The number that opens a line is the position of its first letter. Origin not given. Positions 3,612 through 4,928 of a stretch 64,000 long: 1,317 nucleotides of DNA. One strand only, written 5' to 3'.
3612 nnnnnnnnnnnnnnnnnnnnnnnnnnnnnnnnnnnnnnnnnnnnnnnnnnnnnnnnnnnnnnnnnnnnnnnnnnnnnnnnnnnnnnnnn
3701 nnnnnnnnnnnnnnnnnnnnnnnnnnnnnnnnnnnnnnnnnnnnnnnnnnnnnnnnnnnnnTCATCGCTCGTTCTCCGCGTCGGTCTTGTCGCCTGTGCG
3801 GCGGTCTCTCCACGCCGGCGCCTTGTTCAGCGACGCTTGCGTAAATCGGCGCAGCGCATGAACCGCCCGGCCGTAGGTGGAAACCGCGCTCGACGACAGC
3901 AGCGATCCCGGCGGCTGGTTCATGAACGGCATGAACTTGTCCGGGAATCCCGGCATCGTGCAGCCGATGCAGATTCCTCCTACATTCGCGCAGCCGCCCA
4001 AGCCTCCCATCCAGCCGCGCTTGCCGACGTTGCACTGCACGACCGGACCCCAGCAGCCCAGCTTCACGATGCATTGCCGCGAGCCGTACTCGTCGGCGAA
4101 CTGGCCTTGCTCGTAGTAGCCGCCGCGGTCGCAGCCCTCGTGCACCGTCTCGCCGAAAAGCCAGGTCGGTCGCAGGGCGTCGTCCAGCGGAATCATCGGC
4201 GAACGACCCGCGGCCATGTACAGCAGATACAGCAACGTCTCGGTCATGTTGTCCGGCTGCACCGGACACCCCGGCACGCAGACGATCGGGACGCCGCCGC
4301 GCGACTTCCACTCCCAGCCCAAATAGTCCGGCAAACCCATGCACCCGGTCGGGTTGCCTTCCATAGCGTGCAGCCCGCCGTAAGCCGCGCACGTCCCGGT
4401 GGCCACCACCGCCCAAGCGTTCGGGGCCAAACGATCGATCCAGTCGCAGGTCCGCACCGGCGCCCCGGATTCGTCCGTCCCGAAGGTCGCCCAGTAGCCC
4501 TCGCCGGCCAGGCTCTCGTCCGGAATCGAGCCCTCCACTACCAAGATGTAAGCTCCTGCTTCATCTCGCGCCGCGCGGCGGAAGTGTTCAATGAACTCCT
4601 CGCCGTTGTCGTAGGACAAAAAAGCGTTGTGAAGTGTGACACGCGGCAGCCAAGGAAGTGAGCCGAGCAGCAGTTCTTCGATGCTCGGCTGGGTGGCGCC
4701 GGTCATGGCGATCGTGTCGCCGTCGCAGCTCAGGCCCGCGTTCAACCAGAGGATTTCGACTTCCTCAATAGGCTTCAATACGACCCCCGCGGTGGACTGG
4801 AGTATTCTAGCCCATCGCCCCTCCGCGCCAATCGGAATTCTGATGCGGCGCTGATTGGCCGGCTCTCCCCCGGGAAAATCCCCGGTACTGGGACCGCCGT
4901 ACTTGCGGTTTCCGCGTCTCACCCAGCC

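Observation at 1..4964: Orphan hydrogenase small-subunit paralogue translationally coupled to a PAS kinase / NarL regulator, inserted upstream of the catalytic hydrogenase genes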

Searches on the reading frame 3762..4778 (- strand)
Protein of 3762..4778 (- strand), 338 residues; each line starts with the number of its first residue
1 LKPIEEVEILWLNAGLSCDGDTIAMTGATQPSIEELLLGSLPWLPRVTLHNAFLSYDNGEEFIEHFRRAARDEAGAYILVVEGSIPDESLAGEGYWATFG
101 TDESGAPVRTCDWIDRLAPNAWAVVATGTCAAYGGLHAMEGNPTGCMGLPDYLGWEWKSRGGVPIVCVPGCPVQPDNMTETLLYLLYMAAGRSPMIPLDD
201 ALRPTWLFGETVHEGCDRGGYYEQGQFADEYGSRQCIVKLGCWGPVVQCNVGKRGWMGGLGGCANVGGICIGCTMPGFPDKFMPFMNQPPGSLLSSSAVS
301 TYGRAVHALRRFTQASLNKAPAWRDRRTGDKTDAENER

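Call 7: search_protein_families(library=pfam, proteins=[window:3762-4778:-])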
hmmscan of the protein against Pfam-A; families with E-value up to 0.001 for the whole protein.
window:3762-4778:- (338 aa): 2 families
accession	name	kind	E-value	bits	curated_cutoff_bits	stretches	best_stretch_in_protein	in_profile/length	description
PF14720.11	NiFe_hyd_SSU_C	-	5e-23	81.7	27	1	208-285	1-79/80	NiFe/NiFeSe hydrogenase small subunit C-terminal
PF01058.29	Oxidored_q6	-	2.2e-21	76.3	27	1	18-185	1-128/128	NADH ubiquinone oxidoreductase, 20 Kd subunit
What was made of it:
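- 3762..4778 (-): S2: group 1h-type [NiFe]-hydrogenase small-subunit paralogue (338 aa, TTG start). It keeps all ligands for three [4Fe-4S] clusters and has S2-specific Cys111 and Cys167. It lacks the S1 N- and C-terminal tails. Pfam domains (call 7).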

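Call 9: search_solved_structures(query=window:3762-4778:-, show_alignments=2)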
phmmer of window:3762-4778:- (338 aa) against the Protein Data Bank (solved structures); distinct sequences matched with E-value up to 0.001: 43.
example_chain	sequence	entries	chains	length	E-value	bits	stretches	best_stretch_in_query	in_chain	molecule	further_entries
5aa5_A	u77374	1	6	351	4.7e-156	522.8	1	4-326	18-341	NIFE-HYDROGENASE SMALL SUBUNIT, HOFK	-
4kl8_S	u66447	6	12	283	4e-42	147.9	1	7-285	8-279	Periplasmic [NiFeSe] hydrogenase small subunit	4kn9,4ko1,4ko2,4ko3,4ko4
1cc1_S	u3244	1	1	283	4.8e-42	147.6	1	7-285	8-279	HYDROGENASE (SMALL SUBUNIT)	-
3ze6_A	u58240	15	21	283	2e-41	145.6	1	8-286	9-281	PERIPLASMIC [NIFESE] HYDROGENASE, SMALL SUBUNIT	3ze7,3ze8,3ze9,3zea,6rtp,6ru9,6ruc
2wpn_A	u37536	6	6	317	2.8e-41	145.1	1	8-286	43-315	PERIPLASMIC [NIFESE] HYDROGENASE, SMALL SUBUNIT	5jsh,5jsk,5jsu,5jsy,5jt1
7uur_D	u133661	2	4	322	1.3e-31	113.2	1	8-280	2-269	Hydrogenase-2, small subunit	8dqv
8w6x_S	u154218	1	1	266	1.7e-31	112.8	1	16-286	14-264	Periplasmic [NiFe] hydrogenase small subunit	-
1h2r_S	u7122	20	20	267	1.8e-31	112.8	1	16-286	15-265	PROTEIN (PERIPLASMIC [NIFE] HYDROGENASE SMALL SUBUNIT) | Periplasmic [NiFe] hydrogenase small subunit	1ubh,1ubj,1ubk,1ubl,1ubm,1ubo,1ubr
4u9h_S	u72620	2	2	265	2e-31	112.6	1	16-286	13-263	Periplasmic [NiFe] hydrogenase small subunit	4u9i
7utd_B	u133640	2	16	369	3.2e-31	112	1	8-280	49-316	Hydrogenase-2, small subunit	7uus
1h2a_S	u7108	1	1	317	3.4e-31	111.9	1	16-286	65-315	HYDROGENASE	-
5xvb_S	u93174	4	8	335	3.7e-31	111.8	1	8-278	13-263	[NiFe]-hydrogenase 2 small subunit | Hydrogenase-2 small chain | NiFe hydrogenase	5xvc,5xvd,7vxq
6gam_S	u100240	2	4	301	5e-31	111.3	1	8-278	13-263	Hydrogenase-2 small chain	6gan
1frv_A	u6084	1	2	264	7.7e-31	110.7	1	17-286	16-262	HYDROGENASE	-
6en9_S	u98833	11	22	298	1e-30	110.3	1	8-278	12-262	Hydrogenase-2 small chain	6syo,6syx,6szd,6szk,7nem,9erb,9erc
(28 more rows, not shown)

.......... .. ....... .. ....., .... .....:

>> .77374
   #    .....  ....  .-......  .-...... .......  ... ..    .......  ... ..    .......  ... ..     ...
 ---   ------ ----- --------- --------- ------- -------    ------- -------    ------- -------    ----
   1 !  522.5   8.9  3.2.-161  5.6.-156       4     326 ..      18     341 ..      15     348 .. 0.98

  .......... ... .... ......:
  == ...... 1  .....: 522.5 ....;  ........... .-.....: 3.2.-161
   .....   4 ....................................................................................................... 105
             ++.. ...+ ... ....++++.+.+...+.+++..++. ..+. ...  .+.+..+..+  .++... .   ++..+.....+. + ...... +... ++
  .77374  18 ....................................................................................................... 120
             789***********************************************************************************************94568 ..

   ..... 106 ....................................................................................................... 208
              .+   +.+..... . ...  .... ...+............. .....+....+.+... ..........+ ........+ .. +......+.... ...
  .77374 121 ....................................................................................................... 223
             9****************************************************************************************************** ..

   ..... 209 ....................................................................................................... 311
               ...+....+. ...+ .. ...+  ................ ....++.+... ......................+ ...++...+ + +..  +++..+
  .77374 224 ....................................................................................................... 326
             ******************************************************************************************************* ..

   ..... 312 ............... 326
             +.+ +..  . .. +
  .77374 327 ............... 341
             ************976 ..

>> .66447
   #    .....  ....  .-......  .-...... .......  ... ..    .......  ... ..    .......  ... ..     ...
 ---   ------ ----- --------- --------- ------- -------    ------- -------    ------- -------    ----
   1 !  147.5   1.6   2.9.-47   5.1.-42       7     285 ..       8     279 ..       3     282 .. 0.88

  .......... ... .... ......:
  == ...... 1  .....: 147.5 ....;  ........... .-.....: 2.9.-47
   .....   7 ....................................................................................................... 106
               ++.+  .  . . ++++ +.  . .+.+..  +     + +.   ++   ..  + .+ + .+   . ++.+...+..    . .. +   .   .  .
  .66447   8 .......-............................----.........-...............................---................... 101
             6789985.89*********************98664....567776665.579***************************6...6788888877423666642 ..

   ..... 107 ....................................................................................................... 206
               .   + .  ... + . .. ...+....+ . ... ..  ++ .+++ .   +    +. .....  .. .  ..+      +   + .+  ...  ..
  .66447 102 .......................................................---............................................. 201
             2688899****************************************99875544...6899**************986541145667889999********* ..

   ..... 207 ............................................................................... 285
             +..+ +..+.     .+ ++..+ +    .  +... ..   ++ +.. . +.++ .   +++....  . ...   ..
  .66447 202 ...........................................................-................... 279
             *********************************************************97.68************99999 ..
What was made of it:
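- On Group 1h [NiFe]-hydrogenase small subunit (HhyS/HofK): 5aa5_A at E 5e-156 (call 9).
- On Group 2b regulatory (H2-sensing) hydrogenase system HoxBC/HupUV-HoxJ/HupT-HoxA/HupR: The group 2a Huc small subunit scores 112-113 bits (call 9).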

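Call 45: search_protein_families(library=ncbifam, proteins=[window:3762-4778:-], max_evalue=0.00001)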
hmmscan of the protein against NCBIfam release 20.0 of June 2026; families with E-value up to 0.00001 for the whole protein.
window:3762-4778:- (338 aa): 3 families
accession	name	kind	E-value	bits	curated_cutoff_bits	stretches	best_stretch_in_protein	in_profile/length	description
NF045520.1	H2_NiFeSe_small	exception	2.1e-51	175.2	470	1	6-287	39-313/314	NiFeSe hydrogenase small subunit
TIGR00391.1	hydA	subfamily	6.4e-38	130.8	179.5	1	7-287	51-310/365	hydrogenase small subunit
NF007779.0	PRK10468.1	equivalog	1.2e-32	113.4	659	1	9-276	51-298/372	hydrogenase 2 small subunit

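Call 48: find_homologous_proteins(query=window:3762-4778:-, max_evalue=1e-30)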
Query window:3762-4778:- (338 aa): 7987 proteins with E <= 1e-30 among 8000 candidates; the best 120 are listed.
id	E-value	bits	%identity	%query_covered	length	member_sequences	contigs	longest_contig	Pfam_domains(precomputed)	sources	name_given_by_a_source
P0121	1.0e-202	691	85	97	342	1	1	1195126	PF01058.30,PF14720.12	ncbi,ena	-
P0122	3.7e-202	689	85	97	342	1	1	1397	PF01058.30,PF14720.12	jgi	jgi:hydrogenase small subunit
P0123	5.4e-197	672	83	97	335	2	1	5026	PF01058.30,PF14720.12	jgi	jgi:hydrogenase small subunit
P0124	1.2e-196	671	81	99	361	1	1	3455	PF01058.30,PF14720.12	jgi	jgi:hydrogenase small subunit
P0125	2.1e-189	647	79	96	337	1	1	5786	PF01058.30,PF14720.12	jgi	-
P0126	4.3e-189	646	78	96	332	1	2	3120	PF01058.30,PF14720.12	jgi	-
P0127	1.2e-188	645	80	95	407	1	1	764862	PF01058.30,PF14720.12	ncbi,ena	-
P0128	1.7e-188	644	76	99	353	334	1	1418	PF01058.30,PF14720.12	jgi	jgi:hydrogenase small subunit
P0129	2.2e-188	644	78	97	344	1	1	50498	PF01058.30,PF14720.12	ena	-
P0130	6.8e-188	642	78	96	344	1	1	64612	PF01058.30,PF14720.12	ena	-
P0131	1.2e-187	642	77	97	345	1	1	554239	PF01058.30,PF14720.12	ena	-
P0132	1.2e-187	642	79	96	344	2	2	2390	PF01058.30,PF14720.12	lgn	-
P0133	1.3e-187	642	79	96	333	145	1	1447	PF01058.30,PF14720.12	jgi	jgi:hydrogenase small subunit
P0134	1.9e-187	641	80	95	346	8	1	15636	PF01058.30,PF14720.12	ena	-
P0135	2.4e-187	641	80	95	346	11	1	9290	PF01058.30,PF14720.12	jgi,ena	-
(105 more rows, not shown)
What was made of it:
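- Checked: Most listed homologues are about 330-365 aa (call 48).
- Many S2 clusters hold hundreds of metagenomic member sequences (call 48).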

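Call 67: predict_structure(alignment_id=A2)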
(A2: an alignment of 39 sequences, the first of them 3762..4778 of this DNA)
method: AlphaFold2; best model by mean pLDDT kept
length: 338 residues; sequences in the alignment: 39
mean_pLDDT: 64.0   pTM: 0.67
mean pLDDT of the five models: 64.0, 61.6, 59.8, 58.7, 57.8
residues with pLDDT >= 90: 73; 70-90: 80; 50-70: 72; < 50: 113
segments of 3 or more residues with pLDDT < 50: 195-291, 316-318, 329-338
pLDDT, mean of each block of 10 residues (from residue 1): 89 77 55 83 92 86 96 96 83 75 91 97 88 66 76 88 81 68 86 55 33 29 37 30 30 25 31 33 41 56 52 50 53 46
secondary structure, 60 per line:
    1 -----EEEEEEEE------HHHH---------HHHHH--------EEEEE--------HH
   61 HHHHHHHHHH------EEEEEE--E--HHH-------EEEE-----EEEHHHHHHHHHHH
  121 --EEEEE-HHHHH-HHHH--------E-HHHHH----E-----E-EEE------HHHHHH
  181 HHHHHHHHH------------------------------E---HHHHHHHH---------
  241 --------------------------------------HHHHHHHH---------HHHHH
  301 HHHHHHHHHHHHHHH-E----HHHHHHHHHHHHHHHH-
elements in order: E6-13 H20-23 H33-37 E46-50 H59-70 E77-82 E98-101 E107-109 H110-120 E123-127 H129-133 H135-138 H149-153 E166-168 H175-189 H224-231 H279-286 H296-315 H322-337
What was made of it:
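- Tried and rejected: No coordinates are returned, so the two extra cysteines and the S1/S2 differences could not be placed in 3D (call 67).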

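Call 73: fold_search(model_id=the predicted structure, library=pdb)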
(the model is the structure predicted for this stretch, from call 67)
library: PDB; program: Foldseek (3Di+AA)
matches with E <= 10: 716; with E <= 0.001: 77
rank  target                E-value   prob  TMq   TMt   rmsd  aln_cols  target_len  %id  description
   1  5aa5_A                2.1e-34  1.00  0.63  0.62  13.4       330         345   62  Actinobacterial-type NiFe-hydrogenase from Ralstonia eutropha H16 at 2.85 Angstrom resolution (released 2016-01-20)
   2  6z8o_C                3.2e-12  1.00  0.50  0.59   8.9       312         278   28  Structure of [NiFeSe] hydrogenase G491A variant from Desulfovibrio vulgaris Hildenborough pressurized with Krypton gas (released 2020-09-09)
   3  1cc1_S                7.4e-12  1.00  0.54  0.65   8.2       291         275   32  CRYSTAL STRUCTURE OF A REDUCED, ACTIVE FORM OF THE NI-FE-SE HYDROGENASE FROM DESULFOMICROBIUM BACULATUM (released 1999-06-01)
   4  4kl8_S                1.4e-11  1.00  0.51  0.60   8.9       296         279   31  High-resolution structure of anaerobically purified Dm. baculatum [NiFeSe]-hydrogenase after crystallization under air (released 2013-07-10)
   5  7utd_B                6.1e-11  1.00  0.43  0.45   3.9       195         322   30  The 2.19-angstrom CryoEM structure of the [NiFe]-hydrogenase Huc from Mycobacterium smegmatis - Complex minus stalk (released 2023-01-04)
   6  1yq9_B                8.3e-11  1.00  0.48  0.61   9.0       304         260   28  Structure of the unready oxidized form of [NiFe] hydrogenase (released 2005-04-19)
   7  5jsh_A                9.5e-11  1.00  0.53  0.62   8.6       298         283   32  The 3D structure of recombinant [NiFeSe] hydrogenase from Desulfovibrio Vulgaris Hildenborough in the oxidized state a (released 2017-03-22)
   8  5xvb_S                2.5e-10  1.00  0.46  0.56   6.9       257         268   32  [NiFe]-hydrogenase (Hyb-type) from Citrobacter sp. S-77 in an H2-reduced condition (released 2018-06-27)
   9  4gd3_Q                2.6e-10  1.00  0.49  0.54  14.3       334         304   25  Structure of E. coli hydrogenase-1 in complex with cytochrome b (released 2013-01-02)
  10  2wpn_A                3.2e-10  1.00  0.44  0.53   3.2       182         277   32  Structure of the oxidised, as-isolated NiFeSe hydrogenase from D. vulgaris Hildenborough (released 2010-01-12)
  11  8w6x_S                3.2e-10  1.00  0.45  0.56   5.4       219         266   32  Neutron structure of [NiFe]-hydrogenase from D. vulgaris Miyazaki F in its oxidized state (released 2023-09-13)
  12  3ze9_A                3.2e-10  1.00  0.50  0.59   9.0       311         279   28  3D structure of the NiFeSe hydrogenase from D. vulgaris Hildenborough in the oxidized as-isolated state at 1.33 Angstr (released 2013-06-12)
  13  6ehq_S                3.9e-10  1.00  0.44  0.55   4.9       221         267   32  E. coli Hydrogenase-2 (as isolated form). (released 2018-04-18)
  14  1frv_A                5.0e-10  1.00  0.42  0.53   8.4       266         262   30  CRYSTAL STRUCTURE OF THE OXIDIZED FORM OF NI-FE HYDROGENASE (released 1996-11-08)
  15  9err_S                6.0e-10  1.00  0.46  0.56   7.1       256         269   31  Hydrogenase-2 Ni-SCO state (released 2025-04-09)
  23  3uqy_S                1.2e-09  1.00  0.46  0.57   7.5       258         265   27  H2-reduced structure of E. coli hydrogenase-1 (released 2012-03-28)
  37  3ayx_B                6.8e-09  1.00  0.48  0.58   9.7       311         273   25  Membrane-bound respiratory [NiFe] hydrogenase from Hydrogenovibrio marinus in an H2-reduced condition (released 2011-10-12)
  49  8pox_S                1.9e-08  1.00  0.47  0.58   7.2       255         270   25  Crystal Structure of the C19G variant of the membrane-bound [NiFe]-Hydrogenase from Cupriavidus necator in the H2-redu (released 2024-09-18)
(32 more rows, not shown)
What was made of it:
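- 3762..4778 (-): Best solved relative is HofK 5aa5_A, E 5e-156 (call 9); it is also the best Foldseek hit (call 73).
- On Group 1h [NiFe]-hydrogenase small subunit (HhyS/HofK): Foldseek best hit 5aa5_A at E 2e-34 (call 73).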
